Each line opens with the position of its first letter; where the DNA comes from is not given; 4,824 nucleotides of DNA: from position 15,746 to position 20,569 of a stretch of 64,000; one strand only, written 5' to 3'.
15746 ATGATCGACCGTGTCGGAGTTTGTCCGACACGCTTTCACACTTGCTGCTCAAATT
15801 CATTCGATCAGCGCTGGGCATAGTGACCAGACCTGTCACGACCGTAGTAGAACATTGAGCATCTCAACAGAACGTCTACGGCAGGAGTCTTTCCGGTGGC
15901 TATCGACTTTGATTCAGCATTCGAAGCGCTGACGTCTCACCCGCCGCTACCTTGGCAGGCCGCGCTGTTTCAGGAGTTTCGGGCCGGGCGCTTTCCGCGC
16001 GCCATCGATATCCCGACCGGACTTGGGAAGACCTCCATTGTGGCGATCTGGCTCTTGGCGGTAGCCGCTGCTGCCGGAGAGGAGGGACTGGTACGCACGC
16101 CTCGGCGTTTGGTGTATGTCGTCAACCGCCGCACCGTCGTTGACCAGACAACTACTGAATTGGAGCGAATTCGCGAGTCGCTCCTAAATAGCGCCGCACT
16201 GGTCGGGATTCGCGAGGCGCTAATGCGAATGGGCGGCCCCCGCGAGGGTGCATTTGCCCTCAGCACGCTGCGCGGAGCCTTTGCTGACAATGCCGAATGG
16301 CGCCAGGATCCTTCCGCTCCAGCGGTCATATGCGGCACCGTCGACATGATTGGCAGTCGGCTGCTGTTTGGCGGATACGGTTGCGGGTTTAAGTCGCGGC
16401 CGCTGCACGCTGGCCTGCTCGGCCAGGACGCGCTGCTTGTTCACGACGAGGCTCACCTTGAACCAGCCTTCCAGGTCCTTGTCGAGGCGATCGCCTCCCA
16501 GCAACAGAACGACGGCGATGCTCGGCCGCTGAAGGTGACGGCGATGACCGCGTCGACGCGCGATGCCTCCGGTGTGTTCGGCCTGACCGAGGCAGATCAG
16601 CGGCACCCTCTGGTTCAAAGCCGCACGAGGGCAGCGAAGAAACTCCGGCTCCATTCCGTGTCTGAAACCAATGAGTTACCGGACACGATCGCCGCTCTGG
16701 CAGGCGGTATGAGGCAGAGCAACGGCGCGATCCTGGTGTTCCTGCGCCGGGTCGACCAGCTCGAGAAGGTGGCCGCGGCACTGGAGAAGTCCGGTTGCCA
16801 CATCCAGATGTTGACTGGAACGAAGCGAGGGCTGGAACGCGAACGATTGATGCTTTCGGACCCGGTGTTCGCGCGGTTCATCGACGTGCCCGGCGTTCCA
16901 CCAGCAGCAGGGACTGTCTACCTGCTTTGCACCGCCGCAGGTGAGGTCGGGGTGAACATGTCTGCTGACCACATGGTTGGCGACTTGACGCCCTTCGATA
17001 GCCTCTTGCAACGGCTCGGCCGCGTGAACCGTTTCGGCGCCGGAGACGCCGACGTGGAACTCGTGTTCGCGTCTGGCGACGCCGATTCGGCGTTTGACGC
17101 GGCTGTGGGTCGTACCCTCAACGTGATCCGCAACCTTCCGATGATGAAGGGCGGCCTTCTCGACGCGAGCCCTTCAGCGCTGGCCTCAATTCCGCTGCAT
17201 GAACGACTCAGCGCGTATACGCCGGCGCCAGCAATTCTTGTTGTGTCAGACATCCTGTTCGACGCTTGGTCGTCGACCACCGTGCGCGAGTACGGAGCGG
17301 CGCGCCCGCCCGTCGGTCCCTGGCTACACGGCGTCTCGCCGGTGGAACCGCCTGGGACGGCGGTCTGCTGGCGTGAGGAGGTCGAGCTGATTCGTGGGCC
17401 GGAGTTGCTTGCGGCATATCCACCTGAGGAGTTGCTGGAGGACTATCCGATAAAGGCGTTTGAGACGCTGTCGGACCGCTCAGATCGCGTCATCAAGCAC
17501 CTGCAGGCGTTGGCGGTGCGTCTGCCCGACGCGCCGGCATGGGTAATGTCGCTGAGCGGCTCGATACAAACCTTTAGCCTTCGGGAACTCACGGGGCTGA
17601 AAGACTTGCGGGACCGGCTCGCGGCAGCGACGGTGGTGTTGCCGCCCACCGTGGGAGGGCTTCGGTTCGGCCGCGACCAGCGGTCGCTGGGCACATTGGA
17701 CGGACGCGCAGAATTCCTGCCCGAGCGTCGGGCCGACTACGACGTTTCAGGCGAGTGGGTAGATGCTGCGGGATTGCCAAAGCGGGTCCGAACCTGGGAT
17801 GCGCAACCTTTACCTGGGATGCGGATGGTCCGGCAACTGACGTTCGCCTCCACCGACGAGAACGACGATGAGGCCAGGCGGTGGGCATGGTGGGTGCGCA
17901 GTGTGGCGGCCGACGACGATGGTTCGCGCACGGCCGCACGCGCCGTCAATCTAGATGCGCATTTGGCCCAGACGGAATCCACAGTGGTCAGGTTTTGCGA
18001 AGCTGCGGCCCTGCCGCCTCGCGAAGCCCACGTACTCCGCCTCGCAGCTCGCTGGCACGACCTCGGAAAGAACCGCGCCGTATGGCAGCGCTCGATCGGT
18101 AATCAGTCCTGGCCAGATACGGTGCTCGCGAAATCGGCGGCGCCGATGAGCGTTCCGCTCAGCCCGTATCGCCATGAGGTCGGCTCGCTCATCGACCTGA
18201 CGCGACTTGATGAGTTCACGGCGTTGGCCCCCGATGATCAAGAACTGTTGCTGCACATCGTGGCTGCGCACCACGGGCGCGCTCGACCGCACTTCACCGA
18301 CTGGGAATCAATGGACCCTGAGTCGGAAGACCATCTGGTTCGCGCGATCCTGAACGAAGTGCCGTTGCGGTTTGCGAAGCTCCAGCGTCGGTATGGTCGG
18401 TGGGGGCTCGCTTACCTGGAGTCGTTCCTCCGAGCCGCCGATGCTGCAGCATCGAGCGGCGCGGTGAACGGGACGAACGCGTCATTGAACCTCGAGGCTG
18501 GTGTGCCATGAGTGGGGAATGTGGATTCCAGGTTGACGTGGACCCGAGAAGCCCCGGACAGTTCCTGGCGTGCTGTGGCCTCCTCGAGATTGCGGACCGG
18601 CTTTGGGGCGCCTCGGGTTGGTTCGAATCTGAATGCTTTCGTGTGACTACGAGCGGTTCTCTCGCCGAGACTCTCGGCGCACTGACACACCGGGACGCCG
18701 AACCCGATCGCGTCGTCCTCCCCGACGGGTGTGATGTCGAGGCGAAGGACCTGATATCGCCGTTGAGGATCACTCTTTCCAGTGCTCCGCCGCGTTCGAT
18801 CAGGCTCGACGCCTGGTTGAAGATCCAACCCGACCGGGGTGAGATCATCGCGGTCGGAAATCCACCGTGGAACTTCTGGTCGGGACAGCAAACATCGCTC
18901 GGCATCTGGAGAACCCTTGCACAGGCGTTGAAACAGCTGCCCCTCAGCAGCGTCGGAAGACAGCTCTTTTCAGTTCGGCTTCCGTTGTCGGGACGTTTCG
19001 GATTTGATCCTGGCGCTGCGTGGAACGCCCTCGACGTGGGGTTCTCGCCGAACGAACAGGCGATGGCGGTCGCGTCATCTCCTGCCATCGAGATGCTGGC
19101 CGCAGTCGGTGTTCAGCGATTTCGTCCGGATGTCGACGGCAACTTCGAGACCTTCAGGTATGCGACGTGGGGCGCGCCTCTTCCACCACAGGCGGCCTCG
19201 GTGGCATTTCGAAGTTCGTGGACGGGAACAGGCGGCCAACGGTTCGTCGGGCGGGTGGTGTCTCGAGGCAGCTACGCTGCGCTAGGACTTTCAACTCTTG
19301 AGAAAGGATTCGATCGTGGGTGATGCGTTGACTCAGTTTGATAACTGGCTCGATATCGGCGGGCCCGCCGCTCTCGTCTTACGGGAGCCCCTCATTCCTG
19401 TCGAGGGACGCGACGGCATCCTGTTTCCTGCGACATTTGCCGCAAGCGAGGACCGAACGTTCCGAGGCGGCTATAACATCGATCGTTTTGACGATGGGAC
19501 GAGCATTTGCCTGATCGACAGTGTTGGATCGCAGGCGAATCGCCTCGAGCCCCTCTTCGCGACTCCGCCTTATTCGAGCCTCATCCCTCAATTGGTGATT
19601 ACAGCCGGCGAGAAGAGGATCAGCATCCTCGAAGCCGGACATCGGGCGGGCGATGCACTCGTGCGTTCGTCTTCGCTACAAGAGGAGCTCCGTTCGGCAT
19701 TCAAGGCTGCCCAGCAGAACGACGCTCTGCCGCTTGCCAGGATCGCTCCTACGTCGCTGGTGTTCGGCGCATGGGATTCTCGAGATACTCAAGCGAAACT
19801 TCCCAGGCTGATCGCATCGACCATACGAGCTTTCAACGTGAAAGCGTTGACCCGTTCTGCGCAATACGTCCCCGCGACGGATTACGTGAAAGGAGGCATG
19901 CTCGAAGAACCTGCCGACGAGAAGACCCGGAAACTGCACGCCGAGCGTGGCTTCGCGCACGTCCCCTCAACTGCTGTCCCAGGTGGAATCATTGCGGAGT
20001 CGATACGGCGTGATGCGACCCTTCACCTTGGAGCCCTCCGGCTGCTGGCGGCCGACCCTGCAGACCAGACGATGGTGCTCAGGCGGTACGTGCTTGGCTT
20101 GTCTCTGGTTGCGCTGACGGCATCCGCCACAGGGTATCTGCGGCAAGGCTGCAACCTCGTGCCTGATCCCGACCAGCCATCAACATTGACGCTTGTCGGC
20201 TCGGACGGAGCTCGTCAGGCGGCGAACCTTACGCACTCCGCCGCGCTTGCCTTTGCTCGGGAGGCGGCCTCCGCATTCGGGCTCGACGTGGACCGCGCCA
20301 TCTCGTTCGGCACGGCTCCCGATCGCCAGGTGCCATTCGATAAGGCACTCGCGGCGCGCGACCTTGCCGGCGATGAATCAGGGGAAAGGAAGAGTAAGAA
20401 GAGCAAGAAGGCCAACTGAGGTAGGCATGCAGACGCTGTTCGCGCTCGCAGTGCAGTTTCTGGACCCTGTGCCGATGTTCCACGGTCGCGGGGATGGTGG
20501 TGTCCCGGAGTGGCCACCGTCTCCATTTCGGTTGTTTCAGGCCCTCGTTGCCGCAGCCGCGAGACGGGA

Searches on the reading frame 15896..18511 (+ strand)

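Call 9: search_protein_families(library=pfam, proteins=[window:15896-18511:+])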
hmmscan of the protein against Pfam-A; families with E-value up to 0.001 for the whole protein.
window:15896-18511:+ (871 aa): 4 families
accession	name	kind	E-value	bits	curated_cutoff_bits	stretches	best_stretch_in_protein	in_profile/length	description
PF22590.2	Cas3-like_C_2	-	8.6e-10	39.3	27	1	277-380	3-104/106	CRISPR-associated nuclease/helicase Cas3, C-terminal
PF18019.7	Cas3_HD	-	1.1e-05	26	23.1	1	707-819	50-164/207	Cas3, HD domain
PF00271.37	Helicase_C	-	1.4e-05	25.7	23.5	1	269-381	10-110/110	Helicase conserved C-terminal domain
PF04851.21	ResIII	-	0.00013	22.3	22.5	1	25-98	16-82/164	Type III restriction enzyme, res subunit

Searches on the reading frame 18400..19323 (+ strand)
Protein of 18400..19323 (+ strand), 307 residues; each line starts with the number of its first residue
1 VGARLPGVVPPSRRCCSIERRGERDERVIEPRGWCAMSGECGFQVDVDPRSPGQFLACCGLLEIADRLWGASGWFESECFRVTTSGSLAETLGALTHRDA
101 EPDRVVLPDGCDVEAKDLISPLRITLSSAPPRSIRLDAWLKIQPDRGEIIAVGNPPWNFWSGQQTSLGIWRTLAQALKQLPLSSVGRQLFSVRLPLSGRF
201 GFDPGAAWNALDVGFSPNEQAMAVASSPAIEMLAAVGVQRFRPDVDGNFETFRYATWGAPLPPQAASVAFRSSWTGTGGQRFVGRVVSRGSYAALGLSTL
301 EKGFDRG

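Call 9: search_protein_families(library=pfam, proteins=[window:18400-19323:+])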
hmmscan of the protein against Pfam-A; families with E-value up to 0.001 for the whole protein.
window:18400-19323:+ (307 aa): 0 families

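Call 74: search_protein_families(library=ncbifam, proteins=[window:18400-19323:+], max_evalue=0.1)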
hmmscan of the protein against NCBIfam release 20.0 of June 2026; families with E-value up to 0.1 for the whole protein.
window:18400-19323:+ (307 aa): 1 family
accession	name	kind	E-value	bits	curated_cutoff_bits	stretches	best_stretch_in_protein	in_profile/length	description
TIGR04106.1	cas8c_GSU0052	equivalog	1.7e-38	132.9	125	2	131-287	115-268/282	type I-G CRISPR-associated protein Cas8g2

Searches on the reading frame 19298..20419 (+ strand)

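Call 9: search_protein_families(library=pfam, proteins=[window:19298-20419:+])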
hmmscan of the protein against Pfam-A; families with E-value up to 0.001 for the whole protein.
window:19298-20419:+ (373 aa): 1 family
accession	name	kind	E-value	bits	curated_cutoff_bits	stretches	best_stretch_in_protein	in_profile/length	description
PF09617.15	Cas_GSU0053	-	1.4e-37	129.7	25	1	26-182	1-167/168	CRISPR-associated protein GSU0053 (Cas_GSU0053)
